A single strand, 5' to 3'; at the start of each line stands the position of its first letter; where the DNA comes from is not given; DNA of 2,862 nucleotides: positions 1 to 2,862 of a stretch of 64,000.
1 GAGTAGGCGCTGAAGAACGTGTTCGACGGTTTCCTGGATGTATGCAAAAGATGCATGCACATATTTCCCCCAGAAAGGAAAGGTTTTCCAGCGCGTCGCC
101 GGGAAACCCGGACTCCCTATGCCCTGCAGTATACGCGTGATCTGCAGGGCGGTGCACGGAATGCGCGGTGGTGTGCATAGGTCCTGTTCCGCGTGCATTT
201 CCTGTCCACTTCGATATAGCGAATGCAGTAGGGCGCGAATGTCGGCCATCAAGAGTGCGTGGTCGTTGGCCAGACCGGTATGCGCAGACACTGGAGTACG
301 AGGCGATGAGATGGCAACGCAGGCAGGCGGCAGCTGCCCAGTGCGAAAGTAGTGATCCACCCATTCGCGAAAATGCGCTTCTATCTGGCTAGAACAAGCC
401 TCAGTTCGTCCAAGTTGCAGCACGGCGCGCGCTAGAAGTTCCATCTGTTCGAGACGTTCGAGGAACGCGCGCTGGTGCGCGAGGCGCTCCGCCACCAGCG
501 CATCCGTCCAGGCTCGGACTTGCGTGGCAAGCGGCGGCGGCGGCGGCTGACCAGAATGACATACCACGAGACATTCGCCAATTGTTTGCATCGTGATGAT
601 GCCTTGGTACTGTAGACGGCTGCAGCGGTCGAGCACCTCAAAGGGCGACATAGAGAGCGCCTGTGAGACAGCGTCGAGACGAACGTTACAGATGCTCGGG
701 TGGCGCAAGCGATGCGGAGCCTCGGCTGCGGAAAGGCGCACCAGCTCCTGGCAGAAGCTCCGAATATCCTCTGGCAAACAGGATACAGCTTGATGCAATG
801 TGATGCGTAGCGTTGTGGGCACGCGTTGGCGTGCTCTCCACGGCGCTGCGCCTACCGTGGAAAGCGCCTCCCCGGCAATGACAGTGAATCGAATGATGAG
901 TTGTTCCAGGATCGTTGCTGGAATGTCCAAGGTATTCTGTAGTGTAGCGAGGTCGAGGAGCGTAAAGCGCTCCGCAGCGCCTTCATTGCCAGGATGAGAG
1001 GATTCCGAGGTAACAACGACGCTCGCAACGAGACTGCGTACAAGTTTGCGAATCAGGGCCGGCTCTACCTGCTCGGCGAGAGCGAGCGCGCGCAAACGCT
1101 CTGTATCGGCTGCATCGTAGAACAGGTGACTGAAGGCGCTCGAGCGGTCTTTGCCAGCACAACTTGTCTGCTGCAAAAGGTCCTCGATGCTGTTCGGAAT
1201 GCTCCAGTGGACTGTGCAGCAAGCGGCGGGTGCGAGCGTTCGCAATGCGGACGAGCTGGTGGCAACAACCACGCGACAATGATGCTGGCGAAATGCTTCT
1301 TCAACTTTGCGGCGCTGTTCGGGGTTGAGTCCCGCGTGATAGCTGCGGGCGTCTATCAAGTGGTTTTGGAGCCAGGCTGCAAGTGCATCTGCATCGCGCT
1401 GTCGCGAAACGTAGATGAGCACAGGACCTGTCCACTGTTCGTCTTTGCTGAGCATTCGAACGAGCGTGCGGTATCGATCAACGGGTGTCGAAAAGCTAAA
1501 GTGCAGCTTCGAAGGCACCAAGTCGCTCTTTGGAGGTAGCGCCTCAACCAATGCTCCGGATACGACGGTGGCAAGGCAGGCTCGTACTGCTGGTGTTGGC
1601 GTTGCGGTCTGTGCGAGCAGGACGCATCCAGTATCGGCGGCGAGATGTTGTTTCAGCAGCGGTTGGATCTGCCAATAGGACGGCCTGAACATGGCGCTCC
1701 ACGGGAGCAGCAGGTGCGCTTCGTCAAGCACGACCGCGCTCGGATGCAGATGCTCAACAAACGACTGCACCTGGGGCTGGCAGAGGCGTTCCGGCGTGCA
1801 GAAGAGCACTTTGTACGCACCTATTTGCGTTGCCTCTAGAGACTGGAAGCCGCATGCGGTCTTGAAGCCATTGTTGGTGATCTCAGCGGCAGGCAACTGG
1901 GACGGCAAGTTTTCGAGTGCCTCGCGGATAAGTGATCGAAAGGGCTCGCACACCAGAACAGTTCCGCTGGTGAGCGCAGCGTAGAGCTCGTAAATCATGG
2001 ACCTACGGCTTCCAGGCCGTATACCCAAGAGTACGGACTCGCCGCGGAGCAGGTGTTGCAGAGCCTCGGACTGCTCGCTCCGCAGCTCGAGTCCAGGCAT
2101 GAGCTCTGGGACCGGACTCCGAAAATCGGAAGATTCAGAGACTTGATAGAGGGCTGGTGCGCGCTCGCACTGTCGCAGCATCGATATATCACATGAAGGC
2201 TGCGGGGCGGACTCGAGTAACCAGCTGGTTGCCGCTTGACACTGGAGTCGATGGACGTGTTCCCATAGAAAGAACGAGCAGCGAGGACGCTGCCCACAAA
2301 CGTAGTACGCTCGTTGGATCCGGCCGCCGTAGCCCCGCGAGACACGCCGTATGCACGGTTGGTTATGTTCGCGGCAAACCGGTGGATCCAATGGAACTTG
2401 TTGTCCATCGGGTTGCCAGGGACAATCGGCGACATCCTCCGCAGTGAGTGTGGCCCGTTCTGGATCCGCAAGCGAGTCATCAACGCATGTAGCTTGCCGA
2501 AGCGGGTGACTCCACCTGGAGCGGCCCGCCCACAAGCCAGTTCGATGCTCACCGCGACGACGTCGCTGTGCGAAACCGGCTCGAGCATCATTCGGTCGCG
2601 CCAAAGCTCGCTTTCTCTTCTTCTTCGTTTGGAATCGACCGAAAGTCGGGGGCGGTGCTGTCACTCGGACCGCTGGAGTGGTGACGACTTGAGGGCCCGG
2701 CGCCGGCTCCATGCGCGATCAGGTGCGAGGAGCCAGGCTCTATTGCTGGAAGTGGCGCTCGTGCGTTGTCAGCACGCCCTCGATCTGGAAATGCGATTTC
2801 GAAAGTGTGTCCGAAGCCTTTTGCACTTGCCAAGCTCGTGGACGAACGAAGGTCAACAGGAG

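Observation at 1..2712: RecQ-like helicase with GRF zinc finger and apparently inactivated ATPase motifs (missing from the ORF track)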

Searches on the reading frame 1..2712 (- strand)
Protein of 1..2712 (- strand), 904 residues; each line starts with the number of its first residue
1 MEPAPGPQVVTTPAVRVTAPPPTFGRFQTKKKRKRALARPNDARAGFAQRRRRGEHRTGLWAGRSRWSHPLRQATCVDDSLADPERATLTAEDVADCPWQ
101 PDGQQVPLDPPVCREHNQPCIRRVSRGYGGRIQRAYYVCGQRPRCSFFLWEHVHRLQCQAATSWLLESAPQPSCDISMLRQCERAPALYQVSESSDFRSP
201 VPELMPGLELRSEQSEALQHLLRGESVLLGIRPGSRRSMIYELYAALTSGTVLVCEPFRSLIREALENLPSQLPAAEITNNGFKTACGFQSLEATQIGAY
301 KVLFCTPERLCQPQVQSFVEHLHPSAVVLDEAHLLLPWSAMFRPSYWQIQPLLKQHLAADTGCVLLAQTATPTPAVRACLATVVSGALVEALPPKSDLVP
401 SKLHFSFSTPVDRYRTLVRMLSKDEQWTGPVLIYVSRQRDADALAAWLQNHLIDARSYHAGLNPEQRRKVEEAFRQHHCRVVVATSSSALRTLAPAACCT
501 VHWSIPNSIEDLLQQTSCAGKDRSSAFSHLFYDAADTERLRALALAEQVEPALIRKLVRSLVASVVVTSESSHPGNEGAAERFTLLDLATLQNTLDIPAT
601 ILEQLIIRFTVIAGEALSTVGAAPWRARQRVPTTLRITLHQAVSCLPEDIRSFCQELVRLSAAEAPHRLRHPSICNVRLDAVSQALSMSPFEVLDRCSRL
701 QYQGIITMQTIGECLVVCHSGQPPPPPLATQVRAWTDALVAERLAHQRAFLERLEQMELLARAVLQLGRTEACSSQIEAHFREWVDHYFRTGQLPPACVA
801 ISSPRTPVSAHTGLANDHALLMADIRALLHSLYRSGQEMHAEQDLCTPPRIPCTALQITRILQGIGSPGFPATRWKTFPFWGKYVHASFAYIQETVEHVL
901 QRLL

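Call 6: search_protein_families(library=pfam, proteins=[window:1-2712:-], max_evalue=1)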
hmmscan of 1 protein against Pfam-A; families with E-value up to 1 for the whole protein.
window:1-2712:- (904 aa): 4 families
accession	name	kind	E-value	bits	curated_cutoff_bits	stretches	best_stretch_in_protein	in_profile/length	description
PF00270.35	DEAD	-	8.5e-12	45.5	26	1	213-374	3-162/167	DEAD/DEAH box helicase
PF00271.37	Helicase_C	-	2.5e-09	37.8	23.5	1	414-515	3-102/110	Helicase conserved C-terminal domain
PF06839.17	Zn_ribbon_GRF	-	0.00016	22.2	25.9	1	111-151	1-42/45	GRF zinc finger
PF02602.20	HEM4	-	0.0076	15.8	27.5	1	415-494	103-184/231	Uroporphyrinogen-III synthase HemD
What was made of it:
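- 163..1077 (-): Post-core alpha/beta region (residues 546-850), corresponding to the RecQ4-specific domain that follows the helicase core in human RecQL4. No Pfam RecQ_Zn_bind, RQC or HRDC match (call 6).
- On GRF zinc finger (Pfam PF06839): 22.2 bits against 25.9 (call 6).
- Checked: Zn_ribbon_GRF is 22.2 bits, just below its 25.9-bit cut-off (call 6).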

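Call 7: search_solved_structures(query=window:1-2712:-, max_evalue=0.01, show_alignments=3)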
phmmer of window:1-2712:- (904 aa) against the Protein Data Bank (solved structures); distinct sequences matched with E-value up to 0.01: 61 (the best 60 are shown).
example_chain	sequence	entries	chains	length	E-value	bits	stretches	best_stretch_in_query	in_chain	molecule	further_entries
1oyw_A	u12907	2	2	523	1e-31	113.1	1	208-542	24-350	ATP-dependent DNA helicase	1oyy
4tmu_A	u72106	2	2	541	9.2e-30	106.6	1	208-552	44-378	RecQ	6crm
5lst_A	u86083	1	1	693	8.7e-29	103.4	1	206-578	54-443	ATP-dependent DNA helicase Q4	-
7aud_A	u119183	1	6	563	1.7e-28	102.4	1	210-548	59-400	Bloom syndrome protein,Bloom syndrome protein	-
7auc_A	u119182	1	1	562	1.7e-28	102.4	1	210-548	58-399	Bloom syndrome protein,Bloom syndrome protein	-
4o3m_A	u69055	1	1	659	2.6e-28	101.8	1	210-548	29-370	Bloom syndrome protein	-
4cgz_A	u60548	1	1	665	2.7e-28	101.7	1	210-548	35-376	BLOOM'S SYNDROME HELICASE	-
4cdg_A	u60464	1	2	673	2.8e-28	101.7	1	210-548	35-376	BLOOM SYNDROME PROTEIN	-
4q47_A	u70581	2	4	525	3.4e-28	101.4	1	210-562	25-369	DNA helicase RecQ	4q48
8rl5_A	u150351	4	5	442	3.9e-22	81.4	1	217-544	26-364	ATP-dependent DNA helicase Q5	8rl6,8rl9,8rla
7zms_A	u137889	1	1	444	3.9e-22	81.4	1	217-544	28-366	ATP-dependent DNA helicase Q5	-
5lb3_B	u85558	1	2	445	3.9e-22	81.4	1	217-544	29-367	ATP-dependent DNA helicase Q5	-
5lb5_A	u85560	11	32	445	3.9e-22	81.4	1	217-544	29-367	ATP-dependent DNA helicase Q5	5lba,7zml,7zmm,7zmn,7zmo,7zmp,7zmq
5lb8_A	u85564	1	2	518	6.1e-22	80.7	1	217-544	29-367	ATP-dependent DNA helicase Q5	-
8qq2_R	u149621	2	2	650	1.1e-21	79.9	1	217-544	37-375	ATP-dependent DNA helicase Q5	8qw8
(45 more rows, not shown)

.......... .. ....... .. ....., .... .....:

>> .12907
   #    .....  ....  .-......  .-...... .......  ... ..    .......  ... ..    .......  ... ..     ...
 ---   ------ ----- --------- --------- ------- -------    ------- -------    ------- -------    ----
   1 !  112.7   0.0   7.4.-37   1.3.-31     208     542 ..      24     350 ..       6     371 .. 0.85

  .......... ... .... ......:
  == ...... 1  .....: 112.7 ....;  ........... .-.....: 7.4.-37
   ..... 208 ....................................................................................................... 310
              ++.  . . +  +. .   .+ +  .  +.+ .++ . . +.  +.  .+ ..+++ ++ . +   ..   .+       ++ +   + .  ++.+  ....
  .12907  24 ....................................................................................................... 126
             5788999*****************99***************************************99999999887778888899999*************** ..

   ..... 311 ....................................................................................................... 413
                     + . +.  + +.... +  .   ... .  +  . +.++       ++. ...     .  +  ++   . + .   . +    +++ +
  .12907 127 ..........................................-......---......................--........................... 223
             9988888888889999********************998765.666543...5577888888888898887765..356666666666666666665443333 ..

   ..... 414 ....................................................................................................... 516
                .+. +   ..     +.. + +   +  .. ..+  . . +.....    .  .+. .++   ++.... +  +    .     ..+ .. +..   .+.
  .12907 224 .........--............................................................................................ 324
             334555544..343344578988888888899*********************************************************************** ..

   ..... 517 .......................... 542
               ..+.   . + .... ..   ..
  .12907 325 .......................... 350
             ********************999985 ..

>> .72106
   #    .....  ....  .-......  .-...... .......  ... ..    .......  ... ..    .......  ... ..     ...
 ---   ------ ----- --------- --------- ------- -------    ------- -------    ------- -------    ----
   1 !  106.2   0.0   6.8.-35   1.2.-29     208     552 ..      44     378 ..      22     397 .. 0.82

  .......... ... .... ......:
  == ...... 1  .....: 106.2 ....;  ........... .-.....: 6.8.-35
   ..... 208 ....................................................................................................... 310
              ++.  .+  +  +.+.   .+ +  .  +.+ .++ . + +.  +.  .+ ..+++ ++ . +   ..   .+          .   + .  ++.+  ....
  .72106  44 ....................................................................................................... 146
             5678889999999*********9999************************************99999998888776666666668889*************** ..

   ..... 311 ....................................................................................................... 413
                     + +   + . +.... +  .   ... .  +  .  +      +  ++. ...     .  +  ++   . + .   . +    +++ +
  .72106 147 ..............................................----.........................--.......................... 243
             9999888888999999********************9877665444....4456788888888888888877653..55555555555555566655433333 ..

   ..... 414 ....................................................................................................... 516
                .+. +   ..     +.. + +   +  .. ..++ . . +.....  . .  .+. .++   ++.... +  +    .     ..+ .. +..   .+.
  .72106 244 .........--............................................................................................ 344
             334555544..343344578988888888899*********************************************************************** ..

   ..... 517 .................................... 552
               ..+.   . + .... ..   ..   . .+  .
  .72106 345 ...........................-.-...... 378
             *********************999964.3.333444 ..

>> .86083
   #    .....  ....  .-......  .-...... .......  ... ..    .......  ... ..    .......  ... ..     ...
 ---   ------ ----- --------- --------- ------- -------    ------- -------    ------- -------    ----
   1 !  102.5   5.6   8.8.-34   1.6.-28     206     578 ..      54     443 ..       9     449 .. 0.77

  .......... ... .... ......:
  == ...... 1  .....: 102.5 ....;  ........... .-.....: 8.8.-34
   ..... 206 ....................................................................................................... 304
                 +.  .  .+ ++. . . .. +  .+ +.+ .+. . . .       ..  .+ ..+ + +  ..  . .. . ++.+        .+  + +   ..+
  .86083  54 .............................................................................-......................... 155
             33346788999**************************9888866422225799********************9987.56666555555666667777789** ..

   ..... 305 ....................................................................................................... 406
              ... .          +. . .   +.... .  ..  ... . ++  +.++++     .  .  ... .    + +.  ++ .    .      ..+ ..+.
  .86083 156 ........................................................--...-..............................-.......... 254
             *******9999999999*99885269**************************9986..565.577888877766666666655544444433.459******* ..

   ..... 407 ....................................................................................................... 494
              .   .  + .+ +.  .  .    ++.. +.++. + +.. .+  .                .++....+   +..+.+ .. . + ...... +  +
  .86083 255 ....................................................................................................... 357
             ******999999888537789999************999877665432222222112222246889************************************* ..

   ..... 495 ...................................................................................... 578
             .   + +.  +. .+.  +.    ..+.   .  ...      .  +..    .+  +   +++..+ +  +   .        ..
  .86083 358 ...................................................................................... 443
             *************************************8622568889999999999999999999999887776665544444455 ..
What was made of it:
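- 1999..2025 (-): Degenerate Walker A / motif I: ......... (residues 230-238), with G236R and K237R. Aligned to PTGGGKS of E. coli RecQ and PTGAGKS of human RECQL4 (call 7).
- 1144..1173 (-): Degenerate motif VI: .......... (residues 514-523), with G517S, R518C, R521K and G523R. Aligned to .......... (call 7).
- On RecQ4 / RECQL4 subfamily of RecQ helicases: Pfam DEAD and Helicase_C are above threshold (call 6). phmmer gives 1e-31 to E. coli RecQ and 9e-29 to human RECQL4 (call 7).
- Closest known: APE2 Zf-GRF domain. Same: The phmmer match is E=1.3e-4 over residues 107-151 (call 7).
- Checked: Motif positions. phmmer alignments to E. coli RecQ (1OYW), C. sakazakii RecQ (4TMU) and human RECQL4 (5LST) place GSRRS on GGGKS/GAGKS and SCAGKDR on GRAGRDG (call 7).
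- Alignments to solved RecQ structures fix the motif positions (call 7).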
